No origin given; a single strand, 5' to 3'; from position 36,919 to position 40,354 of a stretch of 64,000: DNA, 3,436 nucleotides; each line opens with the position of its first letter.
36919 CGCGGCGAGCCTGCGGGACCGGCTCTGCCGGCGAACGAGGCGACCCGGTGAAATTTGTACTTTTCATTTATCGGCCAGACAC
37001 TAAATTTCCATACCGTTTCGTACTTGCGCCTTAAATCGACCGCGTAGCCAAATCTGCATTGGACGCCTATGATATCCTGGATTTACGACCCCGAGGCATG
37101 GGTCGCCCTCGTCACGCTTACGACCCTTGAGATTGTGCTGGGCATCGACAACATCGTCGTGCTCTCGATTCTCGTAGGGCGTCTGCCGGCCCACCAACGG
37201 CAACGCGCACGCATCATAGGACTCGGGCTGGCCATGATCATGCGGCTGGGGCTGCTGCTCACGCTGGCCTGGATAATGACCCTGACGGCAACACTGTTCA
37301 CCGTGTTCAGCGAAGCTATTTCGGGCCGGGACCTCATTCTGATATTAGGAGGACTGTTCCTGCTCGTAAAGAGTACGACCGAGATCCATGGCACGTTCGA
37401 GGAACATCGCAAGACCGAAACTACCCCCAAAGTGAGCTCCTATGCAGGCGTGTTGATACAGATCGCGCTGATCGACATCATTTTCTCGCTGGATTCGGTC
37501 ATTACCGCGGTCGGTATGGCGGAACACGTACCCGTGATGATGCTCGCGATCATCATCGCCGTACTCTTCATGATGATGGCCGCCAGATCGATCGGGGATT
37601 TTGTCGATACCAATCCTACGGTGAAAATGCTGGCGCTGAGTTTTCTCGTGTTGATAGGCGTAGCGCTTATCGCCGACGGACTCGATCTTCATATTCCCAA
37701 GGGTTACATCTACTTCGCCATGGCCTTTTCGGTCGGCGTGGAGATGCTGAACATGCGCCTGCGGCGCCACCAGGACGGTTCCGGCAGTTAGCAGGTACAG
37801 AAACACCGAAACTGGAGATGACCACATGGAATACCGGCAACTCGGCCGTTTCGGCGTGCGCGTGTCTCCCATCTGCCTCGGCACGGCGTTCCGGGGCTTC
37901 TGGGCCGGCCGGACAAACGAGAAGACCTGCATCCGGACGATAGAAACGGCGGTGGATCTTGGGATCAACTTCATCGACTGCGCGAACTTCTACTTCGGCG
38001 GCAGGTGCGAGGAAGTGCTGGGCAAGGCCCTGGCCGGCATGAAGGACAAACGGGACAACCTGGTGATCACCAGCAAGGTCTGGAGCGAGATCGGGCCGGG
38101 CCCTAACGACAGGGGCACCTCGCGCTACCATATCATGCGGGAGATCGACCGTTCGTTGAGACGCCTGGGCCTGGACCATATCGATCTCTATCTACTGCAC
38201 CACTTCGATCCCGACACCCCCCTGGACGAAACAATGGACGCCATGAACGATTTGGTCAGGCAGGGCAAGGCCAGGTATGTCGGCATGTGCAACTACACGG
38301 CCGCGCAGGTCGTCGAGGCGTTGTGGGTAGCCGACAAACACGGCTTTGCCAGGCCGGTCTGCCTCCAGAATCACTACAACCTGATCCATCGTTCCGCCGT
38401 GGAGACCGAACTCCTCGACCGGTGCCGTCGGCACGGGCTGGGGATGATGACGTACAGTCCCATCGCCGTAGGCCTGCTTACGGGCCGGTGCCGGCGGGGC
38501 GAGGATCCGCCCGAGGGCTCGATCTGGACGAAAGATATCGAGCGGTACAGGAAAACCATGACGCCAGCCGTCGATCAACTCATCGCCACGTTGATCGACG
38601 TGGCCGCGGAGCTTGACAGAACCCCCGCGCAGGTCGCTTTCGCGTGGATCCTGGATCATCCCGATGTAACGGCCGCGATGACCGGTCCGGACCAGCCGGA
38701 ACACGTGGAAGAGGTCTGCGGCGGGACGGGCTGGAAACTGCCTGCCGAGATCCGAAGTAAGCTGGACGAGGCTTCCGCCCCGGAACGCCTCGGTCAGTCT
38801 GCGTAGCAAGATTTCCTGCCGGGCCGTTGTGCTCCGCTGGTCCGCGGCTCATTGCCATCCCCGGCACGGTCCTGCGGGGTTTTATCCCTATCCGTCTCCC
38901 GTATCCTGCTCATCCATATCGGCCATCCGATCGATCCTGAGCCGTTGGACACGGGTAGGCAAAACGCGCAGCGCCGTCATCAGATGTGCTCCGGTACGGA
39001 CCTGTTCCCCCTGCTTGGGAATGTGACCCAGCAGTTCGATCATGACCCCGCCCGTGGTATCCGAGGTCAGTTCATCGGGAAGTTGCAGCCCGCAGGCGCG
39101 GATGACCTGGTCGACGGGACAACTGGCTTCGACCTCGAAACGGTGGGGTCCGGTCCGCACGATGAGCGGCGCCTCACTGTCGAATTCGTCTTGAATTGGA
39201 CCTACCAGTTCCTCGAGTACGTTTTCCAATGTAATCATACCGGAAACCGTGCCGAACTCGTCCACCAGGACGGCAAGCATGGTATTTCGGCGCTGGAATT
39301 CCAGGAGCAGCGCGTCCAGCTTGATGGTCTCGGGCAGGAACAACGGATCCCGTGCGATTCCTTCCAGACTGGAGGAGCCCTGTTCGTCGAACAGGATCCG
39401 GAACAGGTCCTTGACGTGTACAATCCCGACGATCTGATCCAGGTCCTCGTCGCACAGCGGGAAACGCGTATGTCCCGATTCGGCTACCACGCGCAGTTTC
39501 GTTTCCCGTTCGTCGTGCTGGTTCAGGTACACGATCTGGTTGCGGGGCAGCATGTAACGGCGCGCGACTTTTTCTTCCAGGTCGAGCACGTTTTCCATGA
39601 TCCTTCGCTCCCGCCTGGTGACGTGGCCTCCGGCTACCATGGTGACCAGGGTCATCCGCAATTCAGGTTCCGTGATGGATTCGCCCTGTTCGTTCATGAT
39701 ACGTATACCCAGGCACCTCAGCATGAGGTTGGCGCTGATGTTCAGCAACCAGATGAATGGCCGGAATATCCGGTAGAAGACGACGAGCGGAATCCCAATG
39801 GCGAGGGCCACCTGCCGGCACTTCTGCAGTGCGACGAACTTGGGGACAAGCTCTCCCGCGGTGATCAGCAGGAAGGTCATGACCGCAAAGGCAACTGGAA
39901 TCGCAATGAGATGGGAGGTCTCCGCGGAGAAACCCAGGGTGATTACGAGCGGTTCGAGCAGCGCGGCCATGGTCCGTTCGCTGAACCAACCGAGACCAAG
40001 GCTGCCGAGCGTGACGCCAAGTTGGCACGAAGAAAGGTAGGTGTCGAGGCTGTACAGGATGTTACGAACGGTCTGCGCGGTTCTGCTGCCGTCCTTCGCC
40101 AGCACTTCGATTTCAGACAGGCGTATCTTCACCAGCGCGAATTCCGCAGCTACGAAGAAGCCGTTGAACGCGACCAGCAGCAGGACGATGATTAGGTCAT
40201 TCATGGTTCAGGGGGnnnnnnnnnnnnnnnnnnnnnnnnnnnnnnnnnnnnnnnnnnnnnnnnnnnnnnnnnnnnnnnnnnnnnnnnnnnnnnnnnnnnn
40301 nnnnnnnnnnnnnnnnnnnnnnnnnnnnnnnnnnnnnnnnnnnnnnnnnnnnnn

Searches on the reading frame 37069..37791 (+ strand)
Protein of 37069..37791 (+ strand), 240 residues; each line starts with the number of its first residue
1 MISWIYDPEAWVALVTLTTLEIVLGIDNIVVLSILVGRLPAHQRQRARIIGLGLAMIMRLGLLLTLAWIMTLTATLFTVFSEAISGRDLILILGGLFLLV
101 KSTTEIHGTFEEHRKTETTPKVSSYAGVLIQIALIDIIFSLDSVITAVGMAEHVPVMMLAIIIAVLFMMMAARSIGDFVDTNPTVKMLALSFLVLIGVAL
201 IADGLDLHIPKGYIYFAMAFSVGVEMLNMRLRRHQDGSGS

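Call 7: search_protein_families(library=pfam, proteins=[window:37069-37791:+], max_evalue=0.00001)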
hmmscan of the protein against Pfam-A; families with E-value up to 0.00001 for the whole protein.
window:37069-37791:+ (240 aa): 1 family
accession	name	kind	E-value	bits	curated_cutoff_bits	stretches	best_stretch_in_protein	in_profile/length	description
PF03741.22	TerC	-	1.3e-45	155.8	27.8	1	16-203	2-177/178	Integral membrane protein TerC family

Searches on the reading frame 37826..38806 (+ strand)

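Call 7: search_protein_families(library=pfam, proteins=[window:37826-38806:+], max_evalue=0.00001)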
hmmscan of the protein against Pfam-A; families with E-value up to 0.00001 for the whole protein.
window:37826-38806:+ (326 aa): 1 family
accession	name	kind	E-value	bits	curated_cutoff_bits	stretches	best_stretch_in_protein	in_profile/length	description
PF00248.27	Aldo_ket_red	-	1.5e-71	241.3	24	1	15-315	1-288/291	Aldo/keto reductase family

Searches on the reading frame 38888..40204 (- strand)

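Call 43: search_protein_families(library=pfam, proteins=[window:38888-40204:-], max_evalue=0.001)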
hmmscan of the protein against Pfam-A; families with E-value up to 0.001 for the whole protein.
window:38888-40204:- (438 aa): 3 families
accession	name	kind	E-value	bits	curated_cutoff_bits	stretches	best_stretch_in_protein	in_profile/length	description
PF01595.25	CNNM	-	1.2e-41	142.8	28.4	1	5-186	1-168/181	Cyclin M transmembrane N-terminal domain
PF03471.22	CorC_HlyC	-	2.5e-12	47.1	27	1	352-426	4-79/81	Transporter associated domain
PF00571.33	CBS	-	2.2e-10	41.1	24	1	284-334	6-56/57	CBS domain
